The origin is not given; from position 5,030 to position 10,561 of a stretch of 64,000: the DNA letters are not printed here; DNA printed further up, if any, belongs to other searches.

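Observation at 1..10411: MmeI-family methyltransferase plus giant helicase-DUF1998-endonuclease fusion: compact, non-canonical DISARM/Druantia-like defence candidate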

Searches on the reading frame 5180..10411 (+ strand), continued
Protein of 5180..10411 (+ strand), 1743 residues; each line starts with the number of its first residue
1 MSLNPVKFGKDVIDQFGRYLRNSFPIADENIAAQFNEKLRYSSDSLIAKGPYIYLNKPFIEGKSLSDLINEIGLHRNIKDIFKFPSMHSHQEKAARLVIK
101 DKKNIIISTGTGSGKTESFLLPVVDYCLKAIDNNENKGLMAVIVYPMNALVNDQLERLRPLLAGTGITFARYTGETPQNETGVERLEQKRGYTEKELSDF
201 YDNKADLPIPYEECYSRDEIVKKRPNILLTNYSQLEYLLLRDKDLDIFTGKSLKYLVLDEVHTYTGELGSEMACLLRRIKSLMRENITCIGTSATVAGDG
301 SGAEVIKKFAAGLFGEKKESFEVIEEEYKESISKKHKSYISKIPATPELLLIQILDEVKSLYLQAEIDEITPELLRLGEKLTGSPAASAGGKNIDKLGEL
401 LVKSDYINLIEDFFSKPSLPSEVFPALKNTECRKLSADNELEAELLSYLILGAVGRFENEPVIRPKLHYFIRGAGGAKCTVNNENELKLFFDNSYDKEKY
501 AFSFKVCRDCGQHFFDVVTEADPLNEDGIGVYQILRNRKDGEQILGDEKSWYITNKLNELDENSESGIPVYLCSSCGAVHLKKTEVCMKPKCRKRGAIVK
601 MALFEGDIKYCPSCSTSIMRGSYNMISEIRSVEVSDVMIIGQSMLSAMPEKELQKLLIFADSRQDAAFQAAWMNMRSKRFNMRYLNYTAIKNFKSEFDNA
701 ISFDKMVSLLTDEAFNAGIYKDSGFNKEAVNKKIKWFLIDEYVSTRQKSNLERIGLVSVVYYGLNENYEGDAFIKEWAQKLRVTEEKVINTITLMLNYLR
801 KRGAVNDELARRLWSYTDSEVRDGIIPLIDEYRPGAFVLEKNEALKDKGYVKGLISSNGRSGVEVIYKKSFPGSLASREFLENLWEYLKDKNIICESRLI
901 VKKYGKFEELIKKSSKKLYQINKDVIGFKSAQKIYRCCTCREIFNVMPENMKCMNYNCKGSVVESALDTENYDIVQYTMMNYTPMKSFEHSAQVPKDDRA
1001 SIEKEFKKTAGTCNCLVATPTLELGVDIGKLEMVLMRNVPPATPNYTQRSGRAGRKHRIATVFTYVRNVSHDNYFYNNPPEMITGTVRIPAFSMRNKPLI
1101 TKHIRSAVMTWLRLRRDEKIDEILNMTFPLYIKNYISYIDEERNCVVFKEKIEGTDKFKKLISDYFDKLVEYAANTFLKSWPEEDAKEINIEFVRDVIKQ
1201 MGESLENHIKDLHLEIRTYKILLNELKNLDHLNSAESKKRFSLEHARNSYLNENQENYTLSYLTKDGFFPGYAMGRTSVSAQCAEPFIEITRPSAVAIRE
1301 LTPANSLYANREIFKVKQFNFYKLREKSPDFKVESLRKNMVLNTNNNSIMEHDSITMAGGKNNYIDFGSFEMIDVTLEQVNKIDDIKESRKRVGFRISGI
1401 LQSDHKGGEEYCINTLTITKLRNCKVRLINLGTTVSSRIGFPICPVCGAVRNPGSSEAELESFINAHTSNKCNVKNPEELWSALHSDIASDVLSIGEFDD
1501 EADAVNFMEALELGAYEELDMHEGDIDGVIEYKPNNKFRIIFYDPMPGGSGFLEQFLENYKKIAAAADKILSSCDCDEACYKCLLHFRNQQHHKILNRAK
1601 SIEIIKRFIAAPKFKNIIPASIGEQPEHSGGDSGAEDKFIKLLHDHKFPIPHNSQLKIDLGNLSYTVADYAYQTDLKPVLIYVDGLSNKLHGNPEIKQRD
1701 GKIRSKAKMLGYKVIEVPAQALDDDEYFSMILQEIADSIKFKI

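Call 51: search_protein_families(library=padloc, proteins=[L005:7565-8473:+, L011:9037-9945:+, L030:9076-9990:+, L075:8633-9982:+, L044:7509-8678:+, L044:8732-9958:+, L085:4481-8311:+, L087:8256-9806:+, L029:7509-8825:+, L024:8337-9461:+], max_evalue=0.001)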
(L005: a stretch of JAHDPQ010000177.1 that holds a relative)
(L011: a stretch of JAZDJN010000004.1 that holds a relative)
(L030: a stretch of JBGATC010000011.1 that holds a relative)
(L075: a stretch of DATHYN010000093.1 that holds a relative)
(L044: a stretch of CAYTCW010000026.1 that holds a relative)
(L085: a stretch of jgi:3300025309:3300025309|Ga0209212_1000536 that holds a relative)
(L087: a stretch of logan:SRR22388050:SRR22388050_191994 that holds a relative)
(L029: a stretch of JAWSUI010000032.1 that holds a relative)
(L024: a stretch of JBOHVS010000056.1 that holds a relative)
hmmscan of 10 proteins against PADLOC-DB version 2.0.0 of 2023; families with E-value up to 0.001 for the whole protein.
L005:7565-8473:+ (302 aa): 0 families

L011:9037-9945:+ (302 aa): 0 families

L030:9076-9990:+ (304 aa): 0 families

L075:8633-9982:+ (449 aa): 0 families

L044:7509-8678:+ (389 aa): 0 families

L044:8732-9958:+ (408 aa): 0 families

L085:4481-8311:+ (1276 aa): 0 families

L087:8256-9806:+ (516 aa): 1 family
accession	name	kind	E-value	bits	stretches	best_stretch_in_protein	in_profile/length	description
PDLC01889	CARF4--CARF_PDDEXK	-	0.00014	19.2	0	329-364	256-291/367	-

L029:7509-8825:+ (438 aa): 109 families (the best 25 are shown)
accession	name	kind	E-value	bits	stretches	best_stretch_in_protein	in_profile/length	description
PDLC04148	HEC-03B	-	5.7e-84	280.8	1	1-419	1-443/458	-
PDLC03878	NsnB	-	3.3e-57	192.8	1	1-412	1-334/345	-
PDLC04707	PDC-M55A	-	1.8e-56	189.9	1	4-421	5-410/421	-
PDLC02979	AriA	-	2.6e-24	84.7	2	279-358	290-372/373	-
PDLC02980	AriA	-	3.3e-21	74.5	2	286-358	230-302/304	-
PDLC04391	PDC-M07A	-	1.7e-16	58.3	2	1-230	1-214/412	-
PDLC04392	PDC-M07A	-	4.1e-16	57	2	1-110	1-102/432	-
PDLC04389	PDC-M07A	-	7.7e-16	56.1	1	3-131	7-126/443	-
PDLC04178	HEC-01A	-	1.9e-15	54.8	1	3-359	10-331/399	-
PDLC02335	AbiLi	-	2.4e-15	54.4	1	1-394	49-262/326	AbiLi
PDLC04393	PDC-M07A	-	2.7e-14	51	1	1-121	1-116/435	-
PDLC04175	HEC-01A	-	3.8e-14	50.5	2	313-361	268-314/363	-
PDLC04183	HEC-01A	-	5.2e-14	50.1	2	223-363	214-352/402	-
PDLC04180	HEC-01A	-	9e-14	49.4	2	313-359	275-321/382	-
PDLC04177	HEC-01A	-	1e-13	49.1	2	313-362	296-343/393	-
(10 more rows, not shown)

L024:8337-9461:+ (374 aa): 17 families
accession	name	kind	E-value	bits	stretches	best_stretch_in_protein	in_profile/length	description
PDLC03949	RmrA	-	8.9e-23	78.7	1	10-366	5-336/363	-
PDLC03954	RmrA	-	3.5e-21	73.6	1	3-303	6-299/380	-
PDLC03947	RmrA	-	3.2e-17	60.4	1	2-256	6-256/383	-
PDLC03952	RmrA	-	1.1e-16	58.7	1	5-265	20-278/395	-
PDLC03946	RmrA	-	3e-16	57.1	1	10-363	5-335/357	-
PDLC04141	capP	-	5.7e-16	56.7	1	160-294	29-153/242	capP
PDLC03944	RmrA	-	8e-16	56.1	1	5-300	4-289/384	-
PDLC03945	RmrA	-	1.3e-13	48.9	1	195-300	202-299/394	-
PDLC03948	RmrA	-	1.9e-13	48.1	1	2-258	3-257/397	-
PDLC03943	RmrA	-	9e-13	46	1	8-362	3-342/370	-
PDLC03955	RmrA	-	4.1e-12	44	1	10-325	23-320/371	-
PDLC03951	RmrA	-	1.8e-11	41.6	1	9-258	10-253/400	-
PDLC03953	RmrA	-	1.8e-08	32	1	8-68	6-65/373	-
PDLC03950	RmrA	-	1.8e-07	28.5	1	10-361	5-345/369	-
PDLC02926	HTH_VI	-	1.5e-06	26.3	1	8-67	2-60/92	-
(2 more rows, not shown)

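Call 54: search_solved_structures(query=window:5180-10408:+, max_evalue=0.001)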
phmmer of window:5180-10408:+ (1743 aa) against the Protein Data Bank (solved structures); distinct sequences matched with E-value up to 0.001: 38.
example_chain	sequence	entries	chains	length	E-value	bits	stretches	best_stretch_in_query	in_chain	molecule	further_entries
9tu7_Y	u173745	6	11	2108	2.2e-57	197.7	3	77-325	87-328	DEAD/DEAH box helicase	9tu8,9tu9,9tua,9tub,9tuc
6znp_A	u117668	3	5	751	1.8e-25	91.9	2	994-1120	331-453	Uncharacterized ATP-dependent helicase YprA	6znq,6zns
9wae_A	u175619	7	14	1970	3.4e-22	81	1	1004-1114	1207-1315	Helicase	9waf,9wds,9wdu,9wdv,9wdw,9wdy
5v9x_A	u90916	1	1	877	1.2e-11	46.1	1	984-1056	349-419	ATP-dependent DNA helicase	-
7lhl_A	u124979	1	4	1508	2.9e-11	44.8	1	984-1056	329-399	ATP-dependent DNA helicase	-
1hv8_A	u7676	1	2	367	9.3e-08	33.2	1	70-171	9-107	PUTATIVE ATP-DEPENDENT RNA HELICASE MJ0669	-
5dtu_A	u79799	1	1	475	5.2e-07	30.7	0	1010-1073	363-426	Prp28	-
6y50_p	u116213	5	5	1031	1.4e-06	29.3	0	984-1067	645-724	Probable ATP-dependent RNA helicase DDX46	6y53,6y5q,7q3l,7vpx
7evo_E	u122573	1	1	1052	1.5e-06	29.2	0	984-1067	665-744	RNA helicase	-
1fuk_A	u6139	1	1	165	1.3e-05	26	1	992-1068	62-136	EUKARYOTIC INITIATION FACTOR 4A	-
9mw6_A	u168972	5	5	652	1.9e-05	25.5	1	985-1058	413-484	AncD1D2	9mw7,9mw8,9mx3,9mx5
8i9z_CW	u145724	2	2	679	3.8e-05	24.5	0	93-152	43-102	ATP-dependent RNA helicase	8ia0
1fuu_A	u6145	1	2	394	6.2e-05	23.8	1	992-1068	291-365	YEAST INITIATION FACTOR 4A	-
2vso_A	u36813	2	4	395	6.2e-05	23.8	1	992-1068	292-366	ATP-DEPENDENT RNA HELICASE EIF4A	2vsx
7znj_A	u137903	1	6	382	6.3e-05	23.8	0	992-1068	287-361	Eukaryotic initiation factor 4A-III, N-terminally processed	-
7nac_x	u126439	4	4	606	8.1e-05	23.4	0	1015-1112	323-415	ATP-dependent rRNA helicase SPB4 | SPB4 isoform 1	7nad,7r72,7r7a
9hcc_z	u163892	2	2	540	8.3e-05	23.4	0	975-1056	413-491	Probable ATP-dependent RNA helicase DDX28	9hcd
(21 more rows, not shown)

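Call 55: search_solved_structures(query=L001:3526-7614:+, max_evalue=0.001)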
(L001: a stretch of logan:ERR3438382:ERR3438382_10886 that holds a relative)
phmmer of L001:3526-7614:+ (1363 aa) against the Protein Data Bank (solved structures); distinct sequences matched with E-value up to 0.001: 1.
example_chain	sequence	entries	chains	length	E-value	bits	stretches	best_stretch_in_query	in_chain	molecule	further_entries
5hr4_C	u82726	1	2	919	6.5e-05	23.8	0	1115-1190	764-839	MmeI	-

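Call 77: get_annotated_region(hit=H8, flank=11000)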
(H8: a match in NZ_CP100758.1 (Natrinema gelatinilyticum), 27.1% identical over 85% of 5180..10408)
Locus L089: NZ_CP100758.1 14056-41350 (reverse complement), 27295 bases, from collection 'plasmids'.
description: Natrinema gelatinilyticum strain BND6 plasmid unnamed2, complete sequence
organism: Natrinema gelatinilyticum (NCBI taxid 2961571)
taxonomy: Archaea; Euryarchaeota; Halobacteria; Halobacteriales; Natrialbaceae; Natrinema; Natrinema gelatinilyticum
host: -; source: marine sediment,sediment; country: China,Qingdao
typing (MOB-suite, as given by PLSDB): non-mobilizable; mating-pair formation MPF_T
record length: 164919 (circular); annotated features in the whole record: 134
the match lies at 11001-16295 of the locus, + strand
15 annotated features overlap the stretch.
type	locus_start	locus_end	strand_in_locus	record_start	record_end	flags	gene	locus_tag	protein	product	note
CDS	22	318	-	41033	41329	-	-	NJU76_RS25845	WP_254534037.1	hypothetical protein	-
CDS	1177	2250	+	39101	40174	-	-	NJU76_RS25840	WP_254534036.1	transcription initiation factor IIB family protein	-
CDS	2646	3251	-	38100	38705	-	-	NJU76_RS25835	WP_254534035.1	site-specific integrase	GO:0015074 - DNA integration [Evidence IEA]; GO:0006310 - DNA recombination [Evidence IEA]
CDS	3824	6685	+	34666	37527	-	-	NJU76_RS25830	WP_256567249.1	helicase-related protein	-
CDS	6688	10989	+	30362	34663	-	-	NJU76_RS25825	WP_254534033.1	DNA methyltransferase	-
CDS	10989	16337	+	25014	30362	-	-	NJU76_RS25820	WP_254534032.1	DEAD/DEAH box helicase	-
CDS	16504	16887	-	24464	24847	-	-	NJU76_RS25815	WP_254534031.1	hypothetical protein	-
CDS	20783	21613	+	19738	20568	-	-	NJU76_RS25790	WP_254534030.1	IS5 family transposase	-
CDS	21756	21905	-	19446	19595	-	-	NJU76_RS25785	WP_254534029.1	hypothetical protein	-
CDS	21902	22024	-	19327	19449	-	-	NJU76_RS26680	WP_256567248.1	hypothetical protein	-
CDS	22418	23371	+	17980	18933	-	-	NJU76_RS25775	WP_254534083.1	hypothetical protein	-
CDS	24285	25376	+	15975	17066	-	-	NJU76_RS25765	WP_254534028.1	IS630 family transposase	-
CDS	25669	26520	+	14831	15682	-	-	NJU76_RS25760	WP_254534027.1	DUF2971 domain-containing protein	-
CDS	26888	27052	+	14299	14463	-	-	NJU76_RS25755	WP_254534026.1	hypothetical protein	-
CDS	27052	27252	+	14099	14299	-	-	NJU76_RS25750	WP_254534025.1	hypothetical protein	-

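Call 78: get_annotated_region(hit=H6, flank=11000)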
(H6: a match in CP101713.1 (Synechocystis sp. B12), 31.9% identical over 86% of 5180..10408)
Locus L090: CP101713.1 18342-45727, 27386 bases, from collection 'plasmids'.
description: Synechocystis sp. B12 plasmid unnamed4, complete sequence
organism: Synechocystis sp. B12 (NCBI taxid 2764086)
taxonomy: Bacteria; Cyanobacteriota; Cyanophyceae; Synechococcales; Merismopediaceae; Synechocystis; Synechocystis sp. B12
host: -; source: cell culture,mangrove water from the port of Santos, Brazil; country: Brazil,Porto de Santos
typing (MOB-suite, as given by PLSDB): non-mobilizable
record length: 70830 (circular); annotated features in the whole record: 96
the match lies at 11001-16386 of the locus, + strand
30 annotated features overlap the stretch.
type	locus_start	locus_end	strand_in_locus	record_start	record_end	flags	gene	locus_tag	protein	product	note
CDS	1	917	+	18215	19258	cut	-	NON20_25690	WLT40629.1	DEAD/DEAH box helicase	-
CDS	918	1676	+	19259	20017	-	-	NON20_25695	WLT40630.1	hypothetical protein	-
CDS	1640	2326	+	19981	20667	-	-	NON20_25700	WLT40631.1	hypothetical protein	-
CDS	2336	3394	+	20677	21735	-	-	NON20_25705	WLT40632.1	hypothetical protein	-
CDS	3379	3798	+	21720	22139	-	-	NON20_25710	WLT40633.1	hypothetical protein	-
CDS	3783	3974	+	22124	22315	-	-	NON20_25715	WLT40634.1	hypothetical protein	-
CDS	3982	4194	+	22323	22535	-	-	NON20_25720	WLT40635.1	hypothetical protein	-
CDS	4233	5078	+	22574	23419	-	-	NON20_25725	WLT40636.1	hypothetical protein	-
CDS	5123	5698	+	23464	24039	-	-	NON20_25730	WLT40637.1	hypothetical protein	-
CDS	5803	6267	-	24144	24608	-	-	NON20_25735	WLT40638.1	hypothetical protein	-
CDS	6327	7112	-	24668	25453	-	-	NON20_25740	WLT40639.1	IS701 family transposase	-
CDS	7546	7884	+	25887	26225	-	-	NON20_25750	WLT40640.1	hypothetical protein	-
CDS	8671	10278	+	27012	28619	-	-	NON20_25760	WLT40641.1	hypothetical protein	-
CDS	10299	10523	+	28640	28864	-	-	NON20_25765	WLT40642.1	hypothetical protein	-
CDS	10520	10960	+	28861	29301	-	-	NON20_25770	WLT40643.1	PIN domain-containing protein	-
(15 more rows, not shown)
